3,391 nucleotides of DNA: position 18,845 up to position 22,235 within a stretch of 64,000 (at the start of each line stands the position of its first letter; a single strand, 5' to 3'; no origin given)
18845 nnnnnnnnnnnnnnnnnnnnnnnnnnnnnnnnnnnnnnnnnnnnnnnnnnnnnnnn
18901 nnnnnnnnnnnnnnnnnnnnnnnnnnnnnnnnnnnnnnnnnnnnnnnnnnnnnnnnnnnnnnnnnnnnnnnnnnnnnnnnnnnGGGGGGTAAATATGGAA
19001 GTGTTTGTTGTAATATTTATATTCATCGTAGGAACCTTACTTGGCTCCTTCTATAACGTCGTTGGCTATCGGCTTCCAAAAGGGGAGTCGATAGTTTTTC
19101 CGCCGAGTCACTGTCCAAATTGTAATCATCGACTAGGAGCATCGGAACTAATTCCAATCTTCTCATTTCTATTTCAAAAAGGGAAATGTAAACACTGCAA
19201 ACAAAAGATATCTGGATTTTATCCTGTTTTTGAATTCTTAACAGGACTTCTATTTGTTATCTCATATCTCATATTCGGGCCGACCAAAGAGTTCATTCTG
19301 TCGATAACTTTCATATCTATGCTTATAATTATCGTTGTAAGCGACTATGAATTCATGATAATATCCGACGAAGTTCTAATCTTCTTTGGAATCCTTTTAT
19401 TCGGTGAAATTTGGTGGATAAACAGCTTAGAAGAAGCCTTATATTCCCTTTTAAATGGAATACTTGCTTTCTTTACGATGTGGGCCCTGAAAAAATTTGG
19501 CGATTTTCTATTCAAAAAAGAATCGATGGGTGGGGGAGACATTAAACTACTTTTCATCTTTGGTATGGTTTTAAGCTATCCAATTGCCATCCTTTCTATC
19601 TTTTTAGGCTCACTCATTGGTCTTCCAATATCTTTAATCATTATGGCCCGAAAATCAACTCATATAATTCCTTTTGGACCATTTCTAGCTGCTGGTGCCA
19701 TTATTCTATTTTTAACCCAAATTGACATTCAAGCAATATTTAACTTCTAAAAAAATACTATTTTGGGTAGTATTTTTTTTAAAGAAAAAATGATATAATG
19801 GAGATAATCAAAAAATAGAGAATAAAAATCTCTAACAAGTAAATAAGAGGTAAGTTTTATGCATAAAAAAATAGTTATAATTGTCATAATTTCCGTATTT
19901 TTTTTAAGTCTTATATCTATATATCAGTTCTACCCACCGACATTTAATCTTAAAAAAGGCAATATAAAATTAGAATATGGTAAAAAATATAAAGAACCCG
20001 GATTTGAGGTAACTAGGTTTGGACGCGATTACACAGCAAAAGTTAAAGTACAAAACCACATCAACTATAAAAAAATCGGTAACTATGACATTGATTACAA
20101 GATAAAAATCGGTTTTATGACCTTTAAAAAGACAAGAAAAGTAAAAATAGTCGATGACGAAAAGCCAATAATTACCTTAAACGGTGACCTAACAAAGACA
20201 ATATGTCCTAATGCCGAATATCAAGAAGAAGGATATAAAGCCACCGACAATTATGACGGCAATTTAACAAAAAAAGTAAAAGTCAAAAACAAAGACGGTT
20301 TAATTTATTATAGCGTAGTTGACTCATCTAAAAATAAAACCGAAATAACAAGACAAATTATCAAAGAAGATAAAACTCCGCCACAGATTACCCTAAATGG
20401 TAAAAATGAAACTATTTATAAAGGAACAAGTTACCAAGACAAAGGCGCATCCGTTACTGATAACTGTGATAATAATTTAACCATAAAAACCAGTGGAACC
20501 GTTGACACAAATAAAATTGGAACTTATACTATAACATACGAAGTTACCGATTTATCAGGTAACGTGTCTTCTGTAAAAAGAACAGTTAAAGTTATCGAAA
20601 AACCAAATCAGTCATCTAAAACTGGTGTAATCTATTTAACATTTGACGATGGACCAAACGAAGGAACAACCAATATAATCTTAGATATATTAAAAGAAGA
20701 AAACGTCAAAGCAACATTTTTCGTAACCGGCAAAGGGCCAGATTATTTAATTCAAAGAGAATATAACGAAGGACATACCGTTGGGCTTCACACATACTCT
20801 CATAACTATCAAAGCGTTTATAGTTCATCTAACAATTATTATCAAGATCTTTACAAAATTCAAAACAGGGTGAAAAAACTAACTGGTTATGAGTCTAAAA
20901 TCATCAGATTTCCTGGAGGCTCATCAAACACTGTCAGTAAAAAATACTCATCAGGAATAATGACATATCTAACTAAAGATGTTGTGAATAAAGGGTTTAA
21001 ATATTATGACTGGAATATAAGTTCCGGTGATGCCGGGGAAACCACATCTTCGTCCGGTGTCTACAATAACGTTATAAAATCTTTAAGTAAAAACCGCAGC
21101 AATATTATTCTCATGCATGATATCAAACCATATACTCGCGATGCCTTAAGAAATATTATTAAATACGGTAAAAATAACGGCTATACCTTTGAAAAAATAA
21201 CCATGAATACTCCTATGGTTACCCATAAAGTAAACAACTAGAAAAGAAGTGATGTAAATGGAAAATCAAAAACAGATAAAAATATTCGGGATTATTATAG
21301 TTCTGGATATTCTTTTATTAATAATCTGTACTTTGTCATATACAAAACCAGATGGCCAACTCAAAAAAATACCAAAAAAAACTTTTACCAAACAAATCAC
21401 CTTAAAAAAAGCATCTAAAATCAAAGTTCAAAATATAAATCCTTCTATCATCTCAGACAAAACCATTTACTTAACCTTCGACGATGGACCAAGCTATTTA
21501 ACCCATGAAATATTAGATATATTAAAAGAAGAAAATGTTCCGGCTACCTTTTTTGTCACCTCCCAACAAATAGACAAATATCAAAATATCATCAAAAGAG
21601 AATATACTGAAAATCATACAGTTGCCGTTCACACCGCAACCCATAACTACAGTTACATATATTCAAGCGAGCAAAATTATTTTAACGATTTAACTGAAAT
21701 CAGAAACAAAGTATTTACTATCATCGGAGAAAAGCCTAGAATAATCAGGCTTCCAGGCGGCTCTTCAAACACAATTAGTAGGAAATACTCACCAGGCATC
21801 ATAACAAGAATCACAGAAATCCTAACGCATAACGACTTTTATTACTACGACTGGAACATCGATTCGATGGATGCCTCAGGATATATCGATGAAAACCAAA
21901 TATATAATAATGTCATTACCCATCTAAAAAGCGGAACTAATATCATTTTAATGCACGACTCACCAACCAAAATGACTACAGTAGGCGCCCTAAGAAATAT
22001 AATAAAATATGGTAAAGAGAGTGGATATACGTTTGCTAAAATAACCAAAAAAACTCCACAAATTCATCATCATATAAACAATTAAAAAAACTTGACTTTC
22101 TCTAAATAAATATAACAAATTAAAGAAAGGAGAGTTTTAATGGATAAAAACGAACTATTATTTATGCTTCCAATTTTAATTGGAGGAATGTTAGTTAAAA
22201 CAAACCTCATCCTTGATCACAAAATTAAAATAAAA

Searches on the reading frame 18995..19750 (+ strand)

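Call 43: search_protein_families(library=pfam, proteins=[window:18995-19750:+], max_evalue=0.0001)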
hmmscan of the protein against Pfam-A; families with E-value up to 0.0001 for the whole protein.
window:18995-19750:+ (251 aa): 2 families
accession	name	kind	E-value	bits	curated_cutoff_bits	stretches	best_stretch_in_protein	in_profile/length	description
PF06750.18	A24_N_bact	-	3.1e-34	117.3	23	1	11-93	1-83/84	Bacterial Peptidase A24 N-terminal domain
PF01478.23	Peptidase_A24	-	1.1e-13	51.9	26.5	1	105-213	2-103/104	Type IV leader peptidase family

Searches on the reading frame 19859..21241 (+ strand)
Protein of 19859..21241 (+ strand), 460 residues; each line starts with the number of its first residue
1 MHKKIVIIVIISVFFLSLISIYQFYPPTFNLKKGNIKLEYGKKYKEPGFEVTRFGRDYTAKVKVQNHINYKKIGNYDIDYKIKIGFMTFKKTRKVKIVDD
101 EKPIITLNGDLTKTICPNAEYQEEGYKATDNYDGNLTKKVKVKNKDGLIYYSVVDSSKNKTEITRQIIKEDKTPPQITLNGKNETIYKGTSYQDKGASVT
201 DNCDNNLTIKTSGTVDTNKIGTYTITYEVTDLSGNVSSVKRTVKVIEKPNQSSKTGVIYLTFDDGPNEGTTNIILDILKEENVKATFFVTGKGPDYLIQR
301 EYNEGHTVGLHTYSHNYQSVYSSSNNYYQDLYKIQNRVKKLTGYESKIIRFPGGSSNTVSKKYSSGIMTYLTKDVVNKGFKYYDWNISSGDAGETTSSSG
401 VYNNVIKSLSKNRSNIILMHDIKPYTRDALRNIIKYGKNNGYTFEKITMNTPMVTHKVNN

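Call 43: search_protein_families(library=pfam, proteins=[window:19859-21241:+], max_evalue=0.0001)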
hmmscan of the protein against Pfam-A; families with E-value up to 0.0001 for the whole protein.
window:19859-21241:+ (460 aa): 2 families
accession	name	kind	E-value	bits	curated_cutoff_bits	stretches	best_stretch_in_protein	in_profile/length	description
PF16403.11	Bact_surface_Ig-like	-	5.7e-38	129.2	27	3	177-245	1-71/71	Bacterial surface protein, Ig-like domain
PF01522.26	Polysacc_deac_1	-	8.3e-27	94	23.1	1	253-362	4-114/124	Polysaccharide deacetylase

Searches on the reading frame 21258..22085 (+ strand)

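Call 43: search_protein_families(library=pfam, proteins=[window:21258-22085:+], max_evalue=0.0001)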
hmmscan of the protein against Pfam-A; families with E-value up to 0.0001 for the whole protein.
window:21258-22085:+ (275 aa): 1 family
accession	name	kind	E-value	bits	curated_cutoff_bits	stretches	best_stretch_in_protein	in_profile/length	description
PF01522.26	Polysacc_deac_1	-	2.8e-28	98.8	23.1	1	66-176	5-114/124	Polysaccharide deacetylase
